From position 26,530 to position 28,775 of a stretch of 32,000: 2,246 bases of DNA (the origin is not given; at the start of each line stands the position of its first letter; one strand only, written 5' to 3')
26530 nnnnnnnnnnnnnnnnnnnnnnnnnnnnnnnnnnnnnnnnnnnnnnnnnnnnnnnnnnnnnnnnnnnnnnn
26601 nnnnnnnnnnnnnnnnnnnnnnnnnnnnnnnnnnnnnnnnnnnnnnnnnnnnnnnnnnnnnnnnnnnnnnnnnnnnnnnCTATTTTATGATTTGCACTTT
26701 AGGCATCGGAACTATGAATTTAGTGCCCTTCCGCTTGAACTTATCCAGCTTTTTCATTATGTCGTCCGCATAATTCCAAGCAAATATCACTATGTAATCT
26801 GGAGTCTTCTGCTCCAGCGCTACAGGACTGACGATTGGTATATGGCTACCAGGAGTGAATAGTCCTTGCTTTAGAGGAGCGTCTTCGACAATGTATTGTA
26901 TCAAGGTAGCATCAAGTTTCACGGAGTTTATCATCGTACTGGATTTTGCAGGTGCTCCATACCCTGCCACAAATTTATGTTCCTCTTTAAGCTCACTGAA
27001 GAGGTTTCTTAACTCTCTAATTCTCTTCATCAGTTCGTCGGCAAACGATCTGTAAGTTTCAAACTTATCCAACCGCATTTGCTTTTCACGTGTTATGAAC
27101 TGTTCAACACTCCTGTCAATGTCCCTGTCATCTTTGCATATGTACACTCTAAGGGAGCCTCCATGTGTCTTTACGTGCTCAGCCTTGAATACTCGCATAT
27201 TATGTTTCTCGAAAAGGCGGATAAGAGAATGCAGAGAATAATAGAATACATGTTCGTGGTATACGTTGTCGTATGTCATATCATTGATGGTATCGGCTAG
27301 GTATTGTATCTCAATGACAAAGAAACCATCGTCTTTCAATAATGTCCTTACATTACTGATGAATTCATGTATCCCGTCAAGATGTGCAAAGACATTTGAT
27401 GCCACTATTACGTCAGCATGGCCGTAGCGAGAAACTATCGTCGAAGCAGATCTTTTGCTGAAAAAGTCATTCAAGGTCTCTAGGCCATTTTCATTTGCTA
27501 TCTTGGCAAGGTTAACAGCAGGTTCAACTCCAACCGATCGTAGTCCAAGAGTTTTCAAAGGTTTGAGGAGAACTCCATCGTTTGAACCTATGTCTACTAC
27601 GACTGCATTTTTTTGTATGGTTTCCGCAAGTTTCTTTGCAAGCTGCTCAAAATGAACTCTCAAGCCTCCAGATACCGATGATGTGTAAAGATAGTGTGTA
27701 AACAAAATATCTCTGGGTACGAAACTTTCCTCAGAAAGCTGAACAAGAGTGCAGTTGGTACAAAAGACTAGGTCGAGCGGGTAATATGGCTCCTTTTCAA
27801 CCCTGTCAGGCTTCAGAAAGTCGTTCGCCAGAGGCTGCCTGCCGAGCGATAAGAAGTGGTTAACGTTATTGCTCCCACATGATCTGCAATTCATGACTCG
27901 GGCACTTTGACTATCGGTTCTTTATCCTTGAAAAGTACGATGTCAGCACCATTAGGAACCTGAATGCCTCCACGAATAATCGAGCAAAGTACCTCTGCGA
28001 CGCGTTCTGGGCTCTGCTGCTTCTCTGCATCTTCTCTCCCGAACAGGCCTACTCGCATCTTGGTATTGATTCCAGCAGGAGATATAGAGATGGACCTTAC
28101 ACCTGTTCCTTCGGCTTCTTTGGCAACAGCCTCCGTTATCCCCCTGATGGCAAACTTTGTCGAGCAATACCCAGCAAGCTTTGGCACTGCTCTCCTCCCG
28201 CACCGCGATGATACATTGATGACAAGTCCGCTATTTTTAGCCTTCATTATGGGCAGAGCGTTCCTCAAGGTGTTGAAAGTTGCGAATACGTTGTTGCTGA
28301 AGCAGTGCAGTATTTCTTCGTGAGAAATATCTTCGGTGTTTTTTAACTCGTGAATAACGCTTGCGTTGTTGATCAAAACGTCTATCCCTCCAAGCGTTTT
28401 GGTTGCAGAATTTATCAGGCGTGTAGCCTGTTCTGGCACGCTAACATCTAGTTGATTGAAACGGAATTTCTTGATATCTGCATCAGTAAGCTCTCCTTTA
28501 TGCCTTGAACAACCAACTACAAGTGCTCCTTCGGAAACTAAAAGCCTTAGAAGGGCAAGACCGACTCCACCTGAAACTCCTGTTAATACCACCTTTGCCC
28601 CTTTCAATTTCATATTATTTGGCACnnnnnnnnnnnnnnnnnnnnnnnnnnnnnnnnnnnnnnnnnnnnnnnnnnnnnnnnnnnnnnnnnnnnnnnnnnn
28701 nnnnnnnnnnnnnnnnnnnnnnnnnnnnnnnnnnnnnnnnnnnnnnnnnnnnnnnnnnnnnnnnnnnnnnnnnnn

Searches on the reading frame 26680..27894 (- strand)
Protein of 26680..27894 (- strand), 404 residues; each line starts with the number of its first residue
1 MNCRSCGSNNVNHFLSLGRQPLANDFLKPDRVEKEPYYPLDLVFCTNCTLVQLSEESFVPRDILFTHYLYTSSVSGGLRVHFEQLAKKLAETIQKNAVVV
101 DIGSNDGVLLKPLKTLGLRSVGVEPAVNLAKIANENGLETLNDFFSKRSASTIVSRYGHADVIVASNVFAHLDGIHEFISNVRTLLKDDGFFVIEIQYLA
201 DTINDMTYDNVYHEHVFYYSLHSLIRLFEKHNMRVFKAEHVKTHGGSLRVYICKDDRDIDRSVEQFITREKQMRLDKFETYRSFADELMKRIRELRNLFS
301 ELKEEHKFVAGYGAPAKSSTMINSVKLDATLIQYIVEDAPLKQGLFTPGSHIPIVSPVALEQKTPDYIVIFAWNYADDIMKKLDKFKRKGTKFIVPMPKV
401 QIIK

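Call 66: search_protein_families(library=pfam, proteins=[window:26680-27894:-], max_evalue=0.1)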
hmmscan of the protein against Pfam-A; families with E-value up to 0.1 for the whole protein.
window:26680-27894:- (404 aa): 9 families
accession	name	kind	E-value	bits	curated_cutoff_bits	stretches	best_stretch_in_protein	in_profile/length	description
PF08484.17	Methyltransf_14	-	5.7e-52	176.2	23.5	1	243-398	2-160/160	C-methyltransferase C-terminal domain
PF08421.16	Methyltransf_13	-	2e-22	79.5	31.3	1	3-65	1-62/62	Putative zinc binding domain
PF13489.12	Methyltransf_23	-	2.8e-20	73.1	27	1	85-235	12-161/164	Methyltransferase domain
PF08242.18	Methyltransf_12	-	1.8e-11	45.1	30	1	100-192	1-98/98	Methyltransferase domain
PF08241.18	Methyltransf_11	-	4.2e-08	34.2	21.2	1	100-194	1-95/95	Methyltransferase domain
PF13649.12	Methyltransf_25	-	9.5e-06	26.7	27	1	99-190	1-97/97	Methyltransferase domain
PF01555.25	N6_N4_Mtase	-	0.023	15.1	26.7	0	172-242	29-61/221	DNA methylase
PF13847.12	Methyltransf_31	-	0.024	14.8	27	1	94-208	2-124/145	Methyltransferase domain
PF06325.19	PrmA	-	0.073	13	22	0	89-194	155-258/296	Ribosomal protein L11 methyltransferase (PrmA)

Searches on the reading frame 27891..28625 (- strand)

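Call 66: search_protein_families(library=pfam, proteins=[window:27891-28625:-], max_evalue=0.1)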
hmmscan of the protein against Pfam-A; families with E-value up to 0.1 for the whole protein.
window:27891-28625:- (244 aa): 9 families
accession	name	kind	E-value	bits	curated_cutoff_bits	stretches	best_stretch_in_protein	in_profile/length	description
PF00106.31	adh_short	-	4.3e-42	144.2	26.6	1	12-192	3-188/195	short chain dehydrogenase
PF13561.12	adh_short_C2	-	4.1e-28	99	27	1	16-203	1-193/236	Enoyl-(Acyl carrier protein) reductase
PF08659.16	KR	-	8.5e-06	26.2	22.6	1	11-181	2-173/180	KR domain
PF01370.27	Epimerase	-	0.00039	20.3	20.9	1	12-96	1-80/240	NAD dependent epimerase/dehydratase family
PF04321.23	RmlD_sub_bind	-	0.003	17.1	27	1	11-71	2-47/287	RmlD substrate binding domain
PF00208.27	ELFV_dehydrog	-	0.0036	17.5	23.4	1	5-50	28-72/241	Glutamate/Leucine/Phenylalanine/Valine dehydrogenase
PF13460.12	NAD_binding_10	-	0.0071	16.7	27.2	1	16-190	1-150/184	NAD(P)H-binding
PF07395.17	Mig-14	-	0.022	14.6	22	1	71-214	27-167/264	Mig-14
PF02882.25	THF_DHG_CYH_C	-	0.029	14.1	27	1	4-46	31-73/160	Tetrahydrofolate dehydrogenase/cyclohydrolase, NAD(P)-binding domain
